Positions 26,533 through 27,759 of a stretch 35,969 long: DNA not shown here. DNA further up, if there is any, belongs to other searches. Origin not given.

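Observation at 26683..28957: Translationally coupled YqcI/YcgG - DUF1989 - membrane GT2 operon: candidate undescribed pathway linking guanidine-type N chemistry to an envelope glycosyltransferase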

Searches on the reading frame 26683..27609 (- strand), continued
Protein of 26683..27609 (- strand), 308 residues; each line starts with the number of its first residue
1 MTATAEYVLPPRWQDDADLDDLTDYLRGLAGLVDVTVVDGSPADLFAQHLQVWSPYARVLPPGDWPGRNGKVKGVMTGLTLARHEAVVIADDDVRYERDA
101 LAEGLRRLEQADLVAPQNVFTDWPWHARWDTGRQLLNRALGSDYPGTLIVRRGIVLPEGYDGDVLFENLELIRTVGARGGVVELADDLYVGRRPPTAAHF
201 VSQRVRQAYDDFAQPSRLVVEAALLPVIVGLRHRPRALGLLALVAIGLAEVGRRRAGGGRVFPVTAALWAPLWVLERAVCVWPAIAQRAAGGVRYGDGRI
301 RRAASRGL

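Call 30: search_protein_families(library=pfam, proteins=[L003:8926-10014:+, L004:11026-12063:+, L003:10965-11168:+, L033:3555-4799:+, L049:6045-6833:+, L033:6013-6567:-, L038:8068-8718:-, L033:8495-8962:-, L033:8994-10169:-, L026:6479-6880:+], max_evalue=0.01)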
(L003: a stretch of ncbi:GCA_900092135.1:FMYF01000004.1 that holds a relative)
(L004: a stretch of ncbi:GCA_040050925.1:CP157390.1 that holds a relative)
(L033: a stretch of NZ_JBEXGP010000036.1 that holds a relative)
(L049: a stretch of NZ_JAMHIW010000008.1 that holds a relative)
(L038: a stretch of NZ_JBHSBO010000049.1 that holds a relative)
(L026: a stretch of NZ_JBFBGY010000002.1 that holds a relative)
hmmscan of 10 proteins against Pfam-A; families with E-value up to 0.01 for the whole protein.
L003:8926-10014:+ (362 aa): 1 family
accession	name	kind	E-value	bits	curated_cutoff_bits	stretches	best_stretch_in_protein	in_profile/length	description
PF14518.11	Haem_oxygenas_2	-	5.8e-53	179.7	28.9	1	160-336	1-176/177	Iron-containing redox enzyme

L004:11026-12063:+ (345 aa): 1 family
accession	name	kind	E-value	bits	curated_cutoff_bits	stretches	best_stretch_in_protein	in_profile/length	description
PF14518.11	Haem_oxygenas_2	-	3.7e-59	199.9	28.9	1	144-318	2-175/177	Iron-containing redox enzyme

L003:10965-11168:+ (67 aa): 1 family
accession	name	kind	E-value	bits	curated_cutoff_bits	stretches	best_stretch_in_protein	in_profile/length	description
PF09360.15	zf-CDGSH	-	1.8e-20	73.4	29.5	1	15-60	1-48/48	Iron-binding zinc finger CDGSH type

L033:3555-4799:+ (414 aa): 1 family
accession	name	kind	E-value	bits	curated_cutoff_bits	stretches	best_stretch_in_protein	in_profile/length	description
PF00067.27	p450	-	2.3e-12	46.9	22.8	1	276-372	326-422/462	Cytochrome P450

L049:6045-6833:+ (262 aa): 5 families
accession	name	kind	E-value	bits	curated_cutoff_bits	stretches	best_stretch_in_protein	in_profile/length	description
PF13649.12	Methyltransf_25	-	2.9e-11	44.3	27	1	58-151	1-97/97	Methyltransferase domain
PF13489.12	Methyltransf_23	-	1.7e-10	41.3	27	1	42-178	9-125/164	Methyltransferase domain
PF08241.18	Methyltransf_11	-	8.7e-09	36.4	21.2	1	60-155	2-95/95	Methyltransferase domain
PF08242.18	Methyltransf_12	-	9.4e-06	26.7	30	1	60-153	2-98/98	Methyltransferase domain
PF13847.12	Methyltransf_31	-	0.00062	19.9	27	1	54-159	3-113/145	Methyltransferase domain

L033:6013-6567:- (184 aa): 0 families

L038:8068-8718:- (216 aa): 5 families
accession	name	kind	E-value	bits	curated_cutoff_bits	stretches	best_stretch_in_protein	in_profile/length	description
PF12277.13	DUF3618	-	2e-18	66.8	24.9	1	3-47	2-46/47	Protein of unknown function (DUF3618)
PF01442.23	Apolipoprotein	-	1e-07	32.3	90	1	9-101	76-166/190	Apolipoprotein A1/A4/E domain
PF07464.16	ApoLp-III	-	8.9e-06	26.3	36.3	1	138-214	46-121/146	Apolipophorin-III precursor (apoLp-III)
PF07889.17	DUF1664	-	0.0012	19.3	34.6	0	124-205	25-105/124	Protein of unknown function (DUF1664)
PF12732.12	YtxH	-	0.0024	18.7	37.5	0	168-214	24-70/71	YtxH-like protein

L033:8495-8962:- (155 aa): 1 family
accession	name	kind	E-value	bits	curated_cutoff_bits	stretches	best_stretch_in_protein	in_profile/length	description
PF07332.16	Phage_holin_3_6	-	7.3e-33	113.5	28.4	1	33-147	1-116/116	Putative Actinobacterial Holin-X, holin superfamily III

L033:8994-10169:- (391 aa): 0 families

L026:6479-6880:+ (133 aa): 1 family
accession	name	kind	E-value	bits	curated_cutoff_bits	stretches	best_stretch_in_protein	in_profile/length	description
PF25355.1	DUF7882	-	3.4e-33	113.9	27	1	22-117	1-97/97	Domain of unknown function (DUF7882)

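Call 31: fold_search(model_id=the predicted structure, library=pdb)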
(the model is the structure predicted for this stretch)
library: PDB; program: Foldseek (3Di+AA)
matches with E <= 10: 1320; with E <= 0.001: 361
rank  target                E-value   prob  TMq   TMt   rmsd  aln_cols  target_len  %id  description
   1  9b8v_E                8.6e-10  1.00  0.62  0.26   6.4       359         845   14  AlphaFold2 informed cryo-EM model of the E. coli cellulose synthase BcsAG3B6 complex (released 2025-02-19)
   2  4p00_A                9.1e-10  1.00  0.62  0.30   6.3       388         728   16  Bacterial Cellulose Synthase in complex with cyclic-di-GMP and UDP (released 2014-04-09)
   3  6yv7_B                9.6e-10  1.00  0.55  0.50  12.3       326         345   16  Mannosyltransferase PcManGT from Pyrobaculum calidifontis (released 2020-07-22)
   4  8vxh_A                1.1e-09  1.00  0.40  0.40  15.0       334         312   12  Cryo-EM Structure of the Glycosyltransferase ArnC from Salmonella enterica in the Apo State Determined on Talos Arctic (released 2025-02-05)
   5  5ej1_A                1.6e-09  1.00  0.52  0.24  14.7       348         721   18  Pre-translocation state of bacterial cellulose synthase (released 2016-03-30)
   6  8smm_A                4.6e-09  1.00  0.55  0.36   8.9       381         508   10  Xenopus laevis hyaluronan synthase 1 (released 2024-05-01)
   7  8bz6_B                4.6e-09  1.00  0.46  0.26  11.8       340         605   15  Crystal structure of the L. monocytogenes RmlT in complex with UDP-glucose (released 2023-12-27)
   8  8bz7_D                5.1e-09  1.00  0.46  0.27  11.9       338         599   15  Crystal structure of the L. monocytogenes RmlT in complex with TDP-rhamnose (released 2023-12-27)
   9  6yv7_A                5.5e-09  1.00  0.55  0.49  12.7       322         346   15  Mannosyltransferase PcManGT from Pyrobaculum calidifontis (released 2020-07-22)
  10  9jn3_A                6.1e-09  1.00  0.44  0.46   7.1       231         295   18  Crystal structure of AvpGT in complex with Ara-A (released 2025-01-29)
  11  9fp0_A                6.1e-09  1.00  0.45  0.20  14.3       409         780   15  Cryo-EM structure of the 'crown'less Bcs macrocomplex for E. coli cellulose secretion in non-saturating c-di-GMP (loca (released 2024-10-16)
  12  8bz4_A                7.7e-09  1.00  0.48  0.26  12.1       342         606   16  Crystal structure of the apo form of the L. monocytogenes RmlT (released 2023-12-27)
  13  9jn3_B                8.2e-09  1.00  0.49  0.51   8.3       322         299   14  Crystal structure of AvpGT in complex with Ara-A (released 2025-01-29)
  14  9jma_A                1.0e-08  1.00  0.47  0.48   8.8       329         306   15  Crystal structure of glycosyltransferase AvpGT (released 2025-01-29)
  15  8bz7_B                1.0e-08  1.00  0.45  0.25  12.3       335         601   16  Crystal structure of the L. monocytogenes RmlT in complex with TDP-rhamnose (released 2023-12-27)
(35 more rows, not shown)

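Call 40: search_protein_families(library=ncbifam, proteins=[L003:8926-10014:+, L004:11026-12063:+, L003:10965-11168:+, L065:3697-4944:+, L049:6045-6833:+, L003:13023-14204:-], max_evalue=0.001)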
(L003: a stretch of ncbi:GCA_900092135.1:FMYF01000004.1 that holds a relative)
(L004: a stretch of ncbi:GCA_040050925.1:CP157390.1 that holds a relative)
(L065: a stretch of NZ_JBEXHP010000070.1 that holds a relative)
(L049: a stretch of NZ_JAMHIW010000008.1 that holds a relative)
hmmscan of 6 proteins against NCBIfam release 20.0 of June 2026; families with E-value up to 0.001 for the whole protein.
L003:8926-10014:+ (362 aa): 0 families

L004:11026-12063:+ (345 aa): 0 families

L003:10965-11168:+ (67 aa): 0 families

L065:3697-4944:+ (415 aa): 4 families
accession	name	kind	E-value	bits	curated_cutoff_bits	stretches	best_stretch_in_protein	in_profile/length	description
NF053744.1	FAProxCypCBc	equivalog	1.6e-158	527.7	600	1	3-413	4-415/416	CYP152 family fatty-acid peroxygenase CypC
NF050147.1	aminopyruv_ApyO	equivalog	2.3e-17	62.8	525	1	82-386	79-397/444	RiPP biosynthesis cytochrome P450 ApyO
TIGR04515.1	P450_rel_GT_act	subfamily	1.4e-10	41.1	343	1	58-338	66-324/386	P450-derived glycosyltransferase activator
TIGR04538.1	P450_cycloAA_1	subfamily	5.2e-06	25.6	500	1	190-368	178-352/395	cytochrome P450, cyclodipeptide synthase-associated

L049:6045-6833:+ (262 aa): 7 families
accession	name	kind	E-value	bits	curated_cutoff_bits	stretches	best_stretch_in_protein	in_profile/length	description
NF041820.1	daptide_MTase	equivalog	2.4e-18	66.5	175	1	30-168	12-156/243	daptide-type RiPP biosynthesis methyltransferase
NF043040.1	corrin_prot_MT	hypoth_equivalog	1.2e-07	31.4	180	1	49-156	34-148/216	corrinoid protein-associated methyltransferase CpaM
NF000499.2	Erm23S_rRNA_broad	equivalog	3.6e-06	26.5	212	1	48-116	17-86/244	23S ribosomal RNA methyltransferase Erm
TIGR00755.1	ksgA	equivalog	4e-05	23.1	171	1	50-113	25-89/256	16S rRNA (adenine(1518)-N(6)/adenine(1519)-N(6))-dimethyltransferase RsmA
NF042988.1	Erm46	exception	5.7e-05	22.5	503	1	45-116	21-93/255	23S rRNA (adenine(2058)-N(6))-methyltransferase Erm(46)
TIGR02021.1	BchM-ChlM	equivalog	0.00024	20.6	158.9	1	53-135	53-136/218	magnesium protoporphyrin IX methyltransferase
NF000337.1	erm_SHROVE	exception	0.00099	18.5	320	0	44-117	18-93/248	ErmE/ErmH/ErmO/ErmR family 23S rRNA (adenine(2058)-N(6))-methyltransferase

L003:13023-14204:- (393 aa): 25 families
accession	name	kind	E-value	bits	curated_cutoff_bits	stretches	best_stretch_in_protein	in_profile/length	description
TIGR02819.1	fdhA_non_GSH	equivalog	9.1e-37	126.6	636.95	1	2-262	4-275/397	formaldehyde dehydrogenase, glutathione-independent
TIGR03989.1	Rxyl_3153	subfamily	8.1e-33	114.2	440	1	21-254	20-264/370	NDMA-dependent alcohol dehydrogenase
NF041097.1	keto_inos_dh_IolM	equivalog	5.7e-32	110.8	450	1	10-256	38-291/389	scyllo-inosose 3-dehydrogenase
TIGR03366.1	HpnZ_proposed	hypoth_equivalog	1.3e-29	103.4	328.1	1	25-267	5-245/315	putative phosphonate catabolism associated alcohol dehydrogenase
TIGR00692.1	tdh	equivalog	8.3e-29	100.7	458.35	1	14-250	13-236/340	L-threonine 3-dehydrogenase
NF003808.0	PRK05396.1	equivalog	2.2e-28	99.1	380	1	11-254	12-242/341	L-threonine 3-dehydrogenase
NF007489.0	PRK10083.1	equivalog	3e-25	88.9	376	1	11-264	11-248/339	Zn-dependent oxidoreductase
NF006940.0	PRK09422.1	equivalog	5e-25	88.2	344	1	24-272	23-257/338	alcohol dehydrogenase AdhP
TIGR03451.1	mycoS_dep_FDH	equivalog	5e-24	84.8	512.9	1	16-255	20-256/358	S-(hydroxymethyl)mycothiol dehydrogenase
TIGR03201.1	dearomat_had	equivalog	2.1e-22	79.7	338.65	1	25-224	23-212/349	6-hydroxycyclohex-1-ene-1-carbonyl-CoA dehydrogenase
NF010344.0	PRK13771.1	subfamily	1.5e-21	76.8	349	1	2-268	2-248/334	putative alcohol dehydrogenase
NF007375.0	PRK09880.1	equivalog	6.5e-20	71.2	469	1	24-246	26-236/344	L-idonate 5-dehydrogenase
NF007642.0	PRK10309.1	equivalog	7.7e-20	71.4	550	1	1-239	1-223/347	galactitol-1-phosphate 5-dehydrogenase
NF041172.1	AcrlCoa_red_Thmprot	equivalog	1.9e-19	69.8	500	1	1-268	1-249/334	acryloyl-CoA reductase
TIGR02818.1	adh_III_F_hyde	equivalog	1.6e-18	67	543.95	1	4-225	6-233/368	S-(hydroxymethyl)glutathione dehydrogenase/class III alcohol dehydrogenase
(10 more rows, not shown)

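Call 41: search_solved_structures(query=L004:11026-12063:+, max_evalue=1)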
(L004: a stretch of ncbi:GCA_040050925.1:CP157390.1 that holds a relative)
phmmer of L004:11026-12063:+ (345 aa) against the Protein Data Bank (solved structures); distinct sequences matched with E-value up to 1: 6.
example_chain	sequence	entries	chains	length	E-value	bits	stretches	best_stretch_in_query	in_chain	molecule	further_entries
6m9r_A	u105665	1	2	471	7.7e-07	32.1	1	110-313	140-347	SznF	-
6m9s_A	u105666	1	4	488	8.2e-07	32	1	110-313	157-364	SznF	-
6vzy_A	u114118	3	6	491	8.3e-07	31.9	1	110-313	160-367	Cupin domain-containing diiron protein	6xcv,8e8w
9pfx_A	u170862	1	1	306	0.00038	23.2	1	114-293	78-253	PbrRohS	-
9pfw_A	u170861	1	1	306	0.00061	22.5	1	115-292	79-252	Iron-containing redox enzyme family protein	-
9n1a_A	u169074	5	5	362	0.0028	20.4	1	178-313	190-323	HrmI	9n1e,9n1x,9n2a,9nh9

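Call 45: search_solved_structures(query=L004:11026-12063:+, max_evalue=0.001, show_alignments=3)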
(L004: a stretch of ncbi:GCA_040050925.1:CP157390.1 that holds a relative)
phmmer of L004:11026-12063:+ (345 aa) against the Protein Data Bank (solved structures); distinct sequences matched with E-value up to 0.001: 5.
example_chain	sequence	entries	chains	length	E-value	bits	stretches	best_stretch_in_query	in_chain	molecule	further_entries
6m9r_A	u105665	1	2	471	7.7e-07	32.1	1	110-313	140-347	SznF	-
6m9s_A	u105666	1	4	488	8.2e-07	32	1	110-313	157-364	SznF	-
6vzy_A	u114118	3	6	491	8.3e-07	31.9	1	110-313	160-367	Cupin domain-containing diiron protein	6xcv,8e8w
9pfx_A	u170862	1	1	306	0.00038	23.2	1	114-293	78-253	PbrRohS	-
9pfw_A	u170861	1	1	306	0.00061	22.5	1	115-292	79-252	Iron-containing redox enzyme family protein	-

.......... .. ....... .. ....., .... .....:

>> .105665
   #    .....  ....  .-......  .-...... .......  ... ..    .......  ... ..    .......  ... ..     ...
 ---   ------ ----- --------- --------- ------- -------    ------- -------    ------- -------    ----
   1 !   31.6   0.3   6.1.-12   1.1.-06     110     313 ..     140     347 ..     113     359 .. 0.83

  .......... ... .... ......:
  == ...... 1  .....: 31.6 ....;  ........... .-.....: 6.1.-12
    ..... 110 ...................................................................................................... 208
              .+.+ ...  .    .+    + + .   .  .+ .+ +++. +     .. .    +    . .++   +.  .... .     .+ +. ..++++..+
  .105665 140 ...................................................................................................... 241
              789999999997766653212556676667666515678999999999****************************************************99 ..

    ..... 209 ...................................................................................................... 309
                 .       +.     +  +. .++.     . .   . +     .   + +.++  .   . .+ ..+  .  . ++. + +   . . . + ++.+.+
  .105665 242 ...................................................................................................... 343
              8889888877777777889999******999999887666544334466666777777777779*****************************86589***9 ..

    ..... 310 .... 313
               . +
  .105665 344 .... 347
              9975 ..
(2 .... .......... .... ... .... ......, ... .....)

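Call 49: search_protein_families(library=pfam, proteins=[L011:5230-5727:+, L022:4830-5174:+, L068:4331-5167:+, L007:4670-5692:+, L068:8078-8929:+, L068:9005-9661:+, L033:11275-11727:-, L026:10536-11282:+, L055:4478-5476:+, L055:2640-4223:+], max_evalue=0.001)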
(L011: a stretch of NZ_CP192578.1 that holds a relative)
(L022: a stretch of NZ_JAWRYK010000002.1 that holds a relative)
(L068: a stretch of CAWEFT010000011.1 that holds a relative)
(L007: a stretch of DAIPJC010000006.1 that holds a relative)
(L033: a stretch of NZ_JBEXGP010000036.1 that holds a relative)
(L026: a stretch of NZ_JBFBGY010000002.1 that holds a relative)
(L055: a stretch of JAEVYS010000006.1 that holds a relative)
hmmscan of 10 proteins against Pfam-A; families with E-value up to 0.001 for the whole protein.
L011:5230-5727:+ (165 aa): 1 family
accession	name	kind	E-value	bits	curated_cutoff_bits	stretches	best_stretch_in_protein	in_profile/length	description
PF14325.12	DUF4383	-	5.1e-44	149.9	27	1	26-149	1-124/125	Domain of unknown function (DUF4383)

L022:4830-5174:+ (114 aa): 1 family
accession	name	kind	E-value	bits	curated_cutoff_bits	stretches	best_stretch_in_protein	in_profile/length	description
PF05239.21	PRC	-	4.6e-05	23.8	21.2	1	3-27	6-30/78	PRC-barrel domain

L068:4331-5167:+ (278 aa): 3 families
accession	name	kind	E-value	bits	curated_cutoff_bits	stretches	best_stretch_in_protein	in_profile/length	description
PF00106.31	adh_short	-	2.5e-37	128.7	26.6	1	39-233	1-189/195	short chain dehydrogenase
PF13561.12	adh_short_C2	-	2.7e-27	96.3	27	1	47-233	3-183/236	Enoyl-(Acyl carrier protein) reductase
PF08659.16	KR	-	2.8e-09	37.6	22.6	1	41-159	3-124/180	KR domain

L007:4670-5692:+ (340 aa): 1 family
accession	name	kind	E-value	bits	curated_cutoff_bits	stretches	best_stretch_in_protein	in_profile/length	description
PF03631.20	Virul_fac_BrkB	-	1.7e-64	218.4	33.7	1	42-296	2-258/259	Virulence factor BrkB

L068:8078-8929:+ (283 aa): 2 families
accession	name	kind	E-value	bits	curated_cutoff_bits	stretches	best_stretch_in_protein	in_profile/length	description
PF12706.13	Lactamase_B_2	-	5.6e-13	49.4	27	1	57-238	16-200/200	Beta-lactamase superfamily domain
PF13483.12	Lactamase_B_3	-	0.00031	21.2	24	0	18-104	2-66/160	Beta-lactamase superfamily domain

L068:9005-9661:+ (218 aa): 1 family
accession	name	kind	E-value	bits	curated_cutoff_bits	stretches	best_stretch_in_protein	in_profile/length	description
PF09990.14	DUF2231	-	8.6e-15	55.5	26.4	1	85-212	1-136/139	Predicted membrane protein (DUF2231)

L033:11275-11727:- (150 aa): 6 families
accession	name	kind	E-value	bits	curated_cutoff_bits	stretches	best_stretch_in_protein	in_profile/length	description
PF00583.31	Acetyltransf_1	-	1.2e-16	61.4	20.7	1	40-124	31-116/116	Acetyltransferase (GNAT) family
PF13508.13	Acetyltransf_7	-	1.6e-15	57.7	27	1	43-126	3-84/84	Acetyltransferase (GNAT) domain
PF13673.13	Acetyltransf_10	-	1.2e-06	29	23.6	1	44-127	32-110/128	Acetyltransferase (GNAT) domain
PF08445.16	FR47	-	2.5e-05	24.6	22.1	1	67-127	21-80/86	FR47-like protein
PF13527.13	Acetyltransf_9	-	4.1e-05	24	25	1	68-126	73-126/127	Acetyltransferase (GNAT) domain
PF14542.12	Acetyltransf_CG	-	8.3e-05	23.1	30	1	64-104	21-61/80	GCN5-related N-acetyl-transferase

L026:10536-11282:+ (248 aa): 1 family
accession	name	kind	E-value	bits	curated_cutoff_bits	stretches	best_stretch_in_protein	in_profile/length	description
PF20554.3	DUF6766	-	3.6e-96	321.1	27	1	24-242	1-218/221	Domain of unknown function (DUF6766)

L055:4478-5476:+ (332 aa): 7 families
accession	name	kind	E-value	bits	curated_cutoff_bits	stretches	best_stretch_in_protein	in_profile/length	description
PF12697.13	Abhydrolase_6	-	1.7e-23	84.8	26.3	1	113-322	2-215/217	Alpha/beta hydrolase family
PF00561.26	Abhydrolase_1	-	9.2e-21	75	25.8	1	113-212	4-108/245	alpha/beta hydrolase fold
PF12146.15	Hydrolase_4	-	2.7e-14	53.5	27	1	112-227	7-128/239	Serine aminopeptidase, S33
PF20408.4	Abhydrolase_11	-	1.4e-06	28.6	27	0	112-207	5-106/193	Alpha/beta hydrolase domain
PF00756.26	Esterase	-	9.1e-06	26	22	1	165-226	106-154/251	Putative esterase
PF06342.18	DUF1057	-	1.5e-05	24.7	21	1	106-208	33-135/297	Alpha/beta hydrolase of unknown function (DUF1057)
PF07859.19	Abhydrolase_3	-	0.00023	21.4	25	1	172-313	68-208/210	alpha/beta hydrolase fold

L055:2640-4223:+ (527 aa): 11 families
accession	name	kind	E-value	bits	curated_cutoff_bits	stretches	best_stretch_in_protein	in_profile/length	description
PF01266.30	DAO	-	5.3e-13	49.7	27.9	1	7-134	1-117/353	FAD dependent oxidoreductase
PF13450.12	NAD_binding_8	-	3.9e-10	40.3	21.9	1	10-52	1-42/68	NAD(P)-binding Rossmann-like domain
PF12831.13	FAD_oxidored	-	4e-10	40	27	1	7-47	1-41/416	FAD dependent oxidoreductase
PF01593.30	Amino_oxidase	-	2.9e-08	33.9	19.8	1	17-408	3-354/443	Flavin containing amine oxidoreductase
PF01946.23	Thi4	-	1.1e-06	28.6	26.2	1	4-45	16-58/235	Thi4 family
PF00890.30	FAD_binding_2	-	3.9e-06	26.8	20.4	1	7-47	1-41/414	FAD binding domain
PF00070.33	Pyr_redox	-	2.8e-05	25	22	0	8-41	2-35/82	Pyridine nucleotide-disulphide oxidoreductase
PF07992.20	Pyr_redox_2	-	4e-05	23.6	26.1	1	6-39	1-34/291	Pyridine nucleotide-disulphide oxidoreductase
PF01494.25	FAD_binding_3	-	0.0002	21.1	22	1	6-37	2-33/349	FAD binding domain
PF03486.20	HI0933_like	-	0.00035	20.5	50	1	7-41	2-36/244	HI0933-like protein Rossmann domain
PF01134.28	GIDA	-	0.00039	20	22.1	1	7-35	1-29/391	Glucose inhibited division protein A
